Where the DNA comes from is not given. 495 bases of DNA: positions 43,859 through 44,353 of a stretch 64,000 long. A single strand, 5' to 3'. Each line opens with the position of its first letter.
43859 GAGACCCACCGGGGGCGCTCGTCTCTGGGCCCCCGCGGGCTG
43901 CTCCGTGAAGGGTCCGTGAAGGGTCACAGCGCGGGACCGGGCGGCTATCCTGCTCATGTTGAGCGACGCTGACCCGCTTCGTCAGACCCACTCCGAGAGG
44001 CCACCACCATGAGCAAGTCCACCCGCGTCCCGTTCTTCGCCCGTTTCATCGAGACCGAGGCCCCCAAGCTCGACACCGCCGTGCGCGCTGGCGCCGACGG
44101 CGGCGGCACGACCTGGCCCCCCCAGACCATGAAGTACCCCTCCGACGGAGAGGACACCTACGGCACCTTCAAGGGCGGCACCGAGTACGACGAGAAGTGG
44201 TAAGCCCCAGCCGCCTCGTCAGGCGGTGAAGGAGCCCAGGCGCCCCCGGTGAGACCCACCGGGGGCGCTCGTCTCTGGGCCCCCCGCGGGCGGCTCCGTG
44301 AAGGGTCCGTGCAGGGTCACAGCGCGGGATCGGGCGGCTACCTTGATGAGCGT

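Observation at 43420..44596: Each precursor carries the ring-forming residue pattern twice: a second, sequence-distinct cage motif in the tail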

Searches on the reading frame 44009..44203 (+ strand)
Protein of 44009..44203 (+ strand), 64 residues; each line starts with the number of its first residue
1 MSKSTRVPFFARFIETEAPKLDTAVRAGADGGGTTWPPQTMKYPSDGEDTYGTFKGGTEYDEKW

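Call 4: search_protein_families(library=pfam, proteins=[window:44009-44203:+], max_evalue=0.01)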
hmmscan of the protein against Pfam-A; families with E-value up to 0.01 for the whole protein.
window:44009-44203:+ (64 aa): 1 family
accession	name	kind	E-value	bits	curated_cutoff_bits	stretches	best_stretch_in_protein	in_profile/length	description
PF12559.13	Inhibitor_I10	-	3e-08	34.2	21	1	5-49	12-63/63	Serine endopeptidase inhibitors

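Call 6: find_homologous_proteins(query=window:44009-44200:+, max_evalue=1)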
Query seq(64 aa) (64 aa): 18 proteins with E <= 1 among 18 candidates.
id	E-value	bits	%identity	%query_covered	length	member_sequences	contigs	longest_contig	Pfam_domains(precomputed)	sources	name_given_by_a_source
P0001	4.2e-35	136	95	100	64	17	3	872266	PF12559.14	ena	-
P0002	2.4e-29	118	86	100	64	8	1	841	PF12559.14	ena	-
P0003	4.0e-29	117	86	100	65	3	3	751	PF12559.14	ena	-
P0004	5.0e-29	117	86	100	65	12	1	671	PF12559.14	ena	-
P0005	2.2e-28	115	86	98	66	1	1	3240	PF12559.14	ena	-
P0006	4.2e-25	105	80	100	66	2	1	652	PF12559.14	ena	-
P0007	1.0e-24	103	80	100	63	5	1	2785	PF12559.14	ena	-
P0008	1.3e-24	103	78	100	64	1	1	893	PF12559.14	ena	-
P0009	1.8e-24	103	80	100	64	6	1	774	PF12559.14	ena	-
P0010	2.7e-24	102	75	100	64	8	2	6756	PF12559.14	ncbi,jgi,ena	ncbi:MAG: hypothetical protein RIT28_704 [Pseudomonadota bacterium]|jgi:hypothetical protein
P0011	2.9e-24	102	80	100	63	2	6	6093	PF12559.14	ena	-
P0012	3.1e-24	102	78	100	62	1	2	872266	PF12559.14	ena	-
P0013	5.1e-24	101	78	100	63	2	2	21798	-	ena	-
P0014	7.9e-24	101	77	100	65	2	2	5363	PF12559.14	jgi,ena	jgi:hypothetical protein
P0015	1.3e-23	100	75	100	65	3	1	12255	PF12559.14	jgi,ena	jgi:hypothetical protein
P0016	1.2e-19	87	87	73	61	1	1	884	PF12559.14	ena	-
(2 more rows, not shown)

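Call 20: find_encoding_contigs(protein=P0001, flank=10000, max_places=4)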
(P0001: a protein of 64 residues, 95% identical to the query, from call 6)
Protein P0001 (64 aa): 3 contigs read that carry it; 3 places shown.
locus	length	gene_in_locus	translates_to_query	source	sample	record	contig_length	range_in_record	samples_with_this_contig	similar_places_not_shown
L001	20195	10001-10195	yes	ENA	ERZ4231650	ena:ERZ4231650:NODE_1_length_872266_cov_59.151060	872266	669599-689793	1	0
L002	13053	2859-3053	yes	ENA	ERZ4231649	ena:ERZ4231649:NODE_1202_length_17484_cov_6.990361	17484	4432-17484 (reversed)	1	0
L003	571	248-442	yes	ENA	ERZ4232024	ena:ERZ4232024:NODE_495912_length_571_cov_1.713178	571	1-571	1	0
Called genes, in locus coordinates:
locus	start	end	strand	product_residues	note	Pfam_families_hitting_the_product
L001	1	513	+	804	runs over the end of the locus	PF00690:Cation_ATPase_N, PF00122:E1-E2_ATPase, PF00702:Hydrolase, PF13246:Cation_ATPase, PF00689:Cation_ATPase_C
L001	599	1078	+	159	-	PF07366:SnoaL, PF12680:SnoaL_2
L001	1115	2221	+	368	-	PF00486:Trans_reg_C, PF01590:GAF, PF13185:GAF_2, PF13492:GAF_3 (weak)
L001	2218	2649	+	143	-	PF07366:SnoaL, PF12680:SnoaL_2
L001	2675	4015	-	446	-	PF18483:Lectin_L-type_dom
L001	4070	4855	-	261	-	PF00106:adh_short, PF13561:adh_short_C2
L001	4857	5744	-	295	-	-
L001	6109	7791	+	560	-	PF02776:TPP_enzyme_N, PF00205:TPP_enzyme_M, PF02775:TPP_enzyme_C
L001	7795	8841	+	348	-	PF08545:ACP_syn_III (weak), PF08541:ACP_syn_III_C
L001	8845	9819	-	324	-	PF21068:ATPgraspMvdD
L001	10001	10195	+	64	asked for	PF12559:Inhibitor_I10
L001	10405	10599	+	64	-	PF12559:Inhibitor_I10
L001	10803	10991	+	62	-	PF12559:Inhibitor_I10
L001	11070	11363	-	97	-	-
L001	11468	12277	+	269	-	PF01381:HTH_3 (weak), PF13560:HTH_31, PF17765:MLTR_LBD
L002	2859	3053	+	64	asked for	PF12559:Inhibitor_I10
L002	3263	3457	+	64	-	PF12559:Inhibitor_I10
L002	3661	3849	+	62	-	PF12559:Inhibitor_I10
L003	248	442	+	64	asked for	PF12559:Inhibitor_I10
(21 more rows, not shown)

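Call 25: find_related_loci(query=A2, collection=genome_contigs, flank=10000)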
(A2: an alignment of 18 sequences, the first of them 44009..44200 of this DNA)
Query A2 (64 aa) in genome_contigs; peptide patterns used: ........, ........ (x = any residue, [..] = any of these).
65 stretches matched a pattern; 5 encode a relative of the query (tblastn E <= 1e-3); 5 distinct loci.
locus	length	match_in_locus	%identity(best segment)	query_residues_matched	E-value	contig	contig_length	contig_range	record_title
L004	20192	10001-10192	91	1-64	2e-36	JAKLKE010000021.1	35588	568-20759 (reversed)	MAG: Myxococcota bacterium isolate MAG.430 MAG.430-NODE_21_length_35588_cov_4.758272, whole genome shotgun sequence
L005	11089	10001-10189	86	1-64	6e-34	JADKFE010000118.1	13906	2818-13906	MAG: Deltaproteobacteria bacterium isolate Rand_18-Q3-R56-63_MAXAC.001 tig00067045-10-139500, whole genome shotgun seque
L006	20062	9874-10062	80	1-64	6e-30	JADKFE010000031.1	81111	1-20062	MAG: Deltaproteobacteria bacterium isolate Rand_18-Q3-R56-63_MAXAC.001 tig00008924-10-810310, whole genome shotgun seque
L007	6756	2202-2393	75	1-64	7e-30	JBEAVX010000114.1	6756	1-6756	MAG: Pseudomonadota bacterium isolate NASQAN2011_262_B_bin.21 scaffold_353557, whole genome shotgun sequence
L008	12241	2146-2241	47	7-49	7e-6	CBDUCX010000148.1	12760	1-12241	MAG TPA_asm: uncultured Pleurocapsa sp. isolate ERR2431958_binner13_Refined_38 genome assembly, contig: ERZ23878668.849,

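Call 30: search_protein_representatives(alignment_id=A2)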
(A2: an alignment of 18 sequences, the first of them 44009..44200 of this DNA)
Query: 18 sequences, 64 profile positions. Proteins with E-value up to 0.001 (for the whole library): 176; up to 1e-10: 10; up to 1e-30: 1. The best 150 are listed.
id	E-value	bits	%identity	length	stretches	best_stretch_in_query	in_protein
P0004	1.4e-37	144.0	-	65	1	1-64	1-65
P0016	1.4e-24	102.3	-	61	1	1-47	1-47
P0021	8.3e-16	74.2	-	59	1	1-50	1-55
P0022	4.8e-14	68.6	-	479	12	8-50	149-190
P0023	4.2e-13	65.6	-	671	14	28-53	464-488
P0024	2.7e-12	63.0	-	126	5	7-53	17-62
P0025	3.2e-12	62.7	-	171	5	6-52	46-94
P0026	4.4e-12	62.3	-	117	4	7-52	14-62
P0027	6.0e-12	61.9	-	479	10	8-52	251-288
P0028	6.2e-12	61.8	-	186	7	38-55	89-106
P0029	1.1e-10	57.8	-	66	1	1-50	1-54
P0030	1.6e-10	57.3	-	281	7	31-50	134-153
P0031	1.6e-10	57.3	-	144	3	8-50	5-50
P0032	2.1e-10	56.9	-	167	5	8-55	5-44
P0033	8.3e-10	55.0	-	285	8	33-51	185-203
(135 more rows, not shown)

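Call 33: find_related_loci(query=A2, collection=metagenome_contigs, flank=6000)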
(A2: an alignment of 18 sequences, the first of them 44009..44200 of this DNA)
Query A2 (64 aa) in metagenome_contigs; peptide patterns used: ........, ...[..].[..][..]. (x = any residue, [..] = any of these).
447 stretches matched a pattern; 56 encode a relative of the query (tblastn E <= 1e-3); 56 distinct loci.
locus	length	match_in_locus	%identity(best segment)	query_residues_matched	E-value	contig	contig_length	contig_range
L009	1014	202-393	89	1-64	1e-35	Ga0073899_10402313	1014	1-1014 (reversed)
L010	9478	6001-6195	86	1-64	7e-33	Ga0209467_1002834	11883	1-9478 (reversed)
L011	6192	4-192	80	1-64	1e-28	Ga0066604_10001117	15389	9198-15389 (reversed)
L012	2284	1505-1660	54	3-49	2e-11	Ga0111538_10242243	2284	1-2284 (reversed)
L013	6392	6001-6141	47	1-49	8e-10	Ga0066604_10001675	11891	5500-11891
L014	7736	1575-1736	51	8-52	1e-8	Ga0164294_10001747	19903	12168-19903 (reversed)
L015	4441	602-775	41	2-53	1e-8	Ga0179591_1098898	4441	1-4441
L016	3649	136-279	49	8-49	3e-8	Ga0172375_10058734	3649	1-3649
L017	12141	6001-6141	45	4-50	3e-8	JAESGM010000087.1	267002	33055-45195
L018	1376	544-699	42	5-62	3e-8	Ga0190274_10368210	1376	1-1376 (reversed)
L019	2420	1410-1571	45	8-56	7e-8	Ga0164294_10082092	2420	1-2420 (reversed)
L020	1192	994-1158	45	1-50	2e-7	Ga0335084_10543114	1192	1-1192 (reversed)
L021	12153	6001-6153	44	3-57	4e-7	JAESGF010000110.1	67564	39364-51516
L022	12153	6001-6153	44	3-50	5e-7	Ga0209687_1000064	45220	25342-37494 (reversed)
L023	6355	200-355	44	2-53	5e-7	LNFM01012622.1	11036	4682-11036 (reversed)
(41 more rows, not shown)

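Call 46: search_protein_families(library=ncbifam, proteins=[L008:3038-4018:+, L008:4357-5337:+], max_evalue=0.00001)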
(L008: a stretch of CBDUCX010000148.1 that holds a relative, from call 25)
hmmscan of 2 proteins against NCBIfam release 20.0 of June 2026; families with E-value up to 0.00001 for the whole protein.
L008:3038-4018:+ (326 aa): 6 families
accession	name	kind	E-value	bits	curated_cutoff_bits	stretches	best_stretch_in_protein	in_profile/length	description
TIGR04185.1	ATPgraspMvdC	equivalog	1e-153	511.1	425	1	8-325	1-317/318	MvdC family ATP-grasp ribosomal peptide maturase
TIGR04184.1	ATPgraspMvdD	equivalog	4.5e-95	318.5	475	1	8-325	1-320/321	MvdD family ATP-grasp ribosomal peptide maturase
TIGR04187.1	GRASP_SAV_5884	subfamily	5.5e-72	242.6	350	1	8-324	2-311/312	ATP-grasp ribosomal peptide maturase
TIGR04192.1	GRASP_w_spasm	equivalog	6.2e-39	134.2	230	1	9-324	2-318/318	grasp-with-spasm system ATP-grasp peptide maturase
TIGR00768.1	rimK_fam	subfamily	4.3e-11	42.7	143.4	1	117-322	74-274/276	RimK family alpha-L-glutamate ligase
NF040720.1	MptN_Meth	equivalog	3.2e-08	33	350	1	119-324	90-290/291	tetrahydromethanopterin:alpha-L-glutamate ligase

L008:4357-5337:+ (326 aa): 5 families
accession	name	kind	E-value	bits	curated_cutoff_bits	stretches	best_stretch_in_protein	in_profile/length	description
TIGR04184.1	ATPgraspMvdD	equivalog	1.3e-163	543.7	475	1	4-322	2-320/321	MvdD family ATP-grasp ribosomal peptide maturase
TIGR04185.1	ATPgraspMvdC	equivalog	1.3e-85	287.3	425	1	4-322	2-317/318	MvdC family ATP-grasp ribosomal peptide maturase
TIGR04187.1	GRASP_SAV_5884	subfamily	1.2e-63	215.3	350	1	2-321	1-311/312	ATP-grasp ribosomal peptide maturase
TIGR04192.1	GRASP_w_spasm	equivalog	1.2e-37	129.9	230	1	6-319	3-316/318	grasp-with-spasm system ATP-grasp peptide maturase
TIGR00768.1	rimK_fam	subfamily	7.7e-09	35.3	143.4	1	118-302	81-258/276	RimK family alpha-L-glutamate ligase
